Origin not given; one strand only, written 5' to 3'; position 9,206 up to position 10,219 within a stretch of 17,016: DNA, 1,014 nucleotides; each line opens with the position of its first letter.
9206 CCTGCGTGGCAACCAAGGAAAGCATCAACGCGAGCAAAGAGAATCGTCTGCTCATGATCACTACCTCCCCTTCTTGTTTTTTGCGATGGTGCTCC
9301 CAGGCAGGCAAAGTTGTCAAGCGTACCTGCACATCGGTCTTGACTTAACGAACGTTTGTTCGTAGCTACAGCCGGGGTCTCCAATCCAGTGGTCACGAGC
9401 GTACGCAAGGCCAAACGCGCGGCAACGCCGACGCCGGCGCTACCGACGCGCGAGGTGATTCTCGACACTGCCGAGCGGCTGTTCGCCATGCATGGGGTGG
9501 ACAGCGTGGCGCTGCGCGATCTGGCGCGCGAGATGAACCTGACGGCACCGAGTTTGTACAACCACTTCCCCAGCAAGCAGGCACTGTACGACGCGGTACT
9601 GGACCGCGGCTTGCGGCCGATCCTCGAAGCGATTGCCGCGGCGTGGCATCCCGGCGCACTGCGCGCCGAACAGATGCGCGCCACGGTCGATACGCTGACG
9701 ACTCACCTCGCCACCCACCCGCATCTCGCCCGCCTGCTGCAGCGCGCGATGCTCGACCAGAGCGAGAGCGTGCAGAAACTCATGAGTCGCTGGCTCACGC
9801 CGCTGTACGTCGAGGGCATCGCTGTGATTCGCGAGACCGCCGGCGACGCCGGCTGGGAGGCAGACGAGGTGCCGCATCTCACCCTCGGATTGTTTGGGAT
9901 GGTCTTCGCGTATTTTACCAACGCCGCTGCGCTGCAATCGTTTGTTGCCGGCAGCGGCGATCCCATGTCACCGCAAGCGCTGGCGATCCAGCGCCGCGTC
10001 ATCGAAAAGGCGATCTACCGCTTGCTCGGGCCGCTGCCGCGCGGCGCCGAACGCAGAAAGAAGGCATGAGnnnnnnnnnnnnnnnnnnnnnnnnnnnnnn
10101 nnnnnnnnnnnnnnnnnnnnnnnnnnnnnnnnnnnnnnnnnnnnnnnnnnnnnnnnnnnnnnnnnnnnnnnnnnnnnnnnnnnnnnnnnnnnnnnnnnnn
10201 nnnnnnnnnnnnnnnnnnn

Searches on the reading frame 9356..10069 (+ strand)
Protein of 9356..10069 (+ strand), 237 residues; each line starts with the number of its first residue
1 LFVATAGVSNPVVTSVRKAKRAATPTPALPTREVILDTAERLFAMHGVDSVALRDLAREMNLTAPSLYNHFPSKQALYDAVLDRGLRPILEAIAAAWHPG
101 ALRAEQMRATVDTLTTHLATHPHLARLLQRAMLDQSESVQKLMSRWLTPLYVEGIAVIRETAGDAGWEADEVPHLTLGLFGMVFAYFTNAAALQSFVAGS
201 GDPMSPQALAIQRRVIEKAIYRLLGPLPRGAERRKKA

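Call 9: search_protein_families(library=pfam, proteins=[window:9356-10069:+], max_evalue=0.01)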
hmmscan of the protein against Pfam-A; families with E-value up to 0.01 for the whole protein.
window:9356-10069:+ (237 aa): 2 families
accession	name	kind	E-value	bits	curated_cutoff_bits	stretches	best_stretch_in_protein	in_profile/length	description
PF00440.29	TetR_N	-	6.8e-15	55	24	1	35-81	1-47/47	Bacterial regulatory proteins, tetR family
PF09209.16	CecR_C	-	9.2e-06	26.2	24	1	105-195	3-95/125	HTH-type transcriptional dual regulator CecR, C-terminal domain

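Call 10: search_protein_families(library=ncbifam, proteins=[window:9356-10069:+], max_evalue=0.001)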
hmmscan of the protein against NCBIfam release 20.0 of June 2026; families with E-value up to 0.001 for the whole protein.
window:9356-10069:+ (237 aa): 16 families
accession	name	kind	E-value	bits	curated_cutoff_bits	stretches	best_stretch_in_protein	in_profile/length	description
NF050111.1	TransRegSACE7040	equivalog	2.8e-11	43.7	250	1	32-165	3-136/186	SACE_7040 family transcriptional regulator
NF041196.1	ScbR_bind_reg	equivalog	2.9e-11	43.9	150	1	28-124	4-100/191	ScbR family autoregulator-binding transcription factor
NF037937.1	septum_RefZ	equivalog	9.1e-10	38.7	180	1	32-194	1-166/195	forespore capture DNA-binding protein RefZ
NF033703.1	transcr_KstR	equivalog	1.8e-09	37.5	280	1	32-135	9-112/185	cholesterol catabolism transcriptional regulator KstR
NF053516.1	TranRepPrsAVib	equivalog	2.8e-09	37.1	300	1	30-98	6-74/208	TetR family transcriptional repressor PsrA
NF007430.0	PRK09975.1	equivalog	2.3e-08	33.4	274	1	24-128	5-110/220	acrEF/envCD operon transcriptional regulator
NF053731.1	TransRegFasRMycb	equivalog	2.4e-08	34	330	1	26-180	7-158/199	HTH-type transcriptional activator FasR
TIGR03613.1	RutR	equivalog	3.8e-08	33.4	368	1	32-178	10-155/202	pyrimidine utilization regulatory protein R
NF007949.0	PRK10668.1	equivalog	4e-08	33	271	1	26-83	7-64/216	multidrug efflux transporter transcriptional repressor AcrR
NF051852.1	efflux_TF_MtrR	exception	5.5e-08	32.8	280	1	26-127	6-108/205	multidrug efflux system transcriptional repressor MtrR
NF010319.1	PRK13756.1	equivalog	7e-08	32.6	265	1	31-82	3-54/199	tetracycline resistance transcriptional repressor TetR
NF007015.0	PRK09480.1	equivalog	5.2e-07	29.4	120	1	32-161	12-142/197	nucleoid occlusion factor SlmA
NF038211.1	MFT_alt_reg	equivalog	2.6e-05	24.7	285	1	35-140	6-108/193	mycofactocin system transcriptional regulator MftR2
NF011584.0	PRK15008.1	equivalog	3e-05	23.9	230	1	31-97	19-88/212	HTH-type transcriptional regulator RutR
NF008402.0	PRK11202.1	equivalog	8.7e-05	22.3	151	1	31-139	12-121/211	HTH-type transcriptional repressor FabR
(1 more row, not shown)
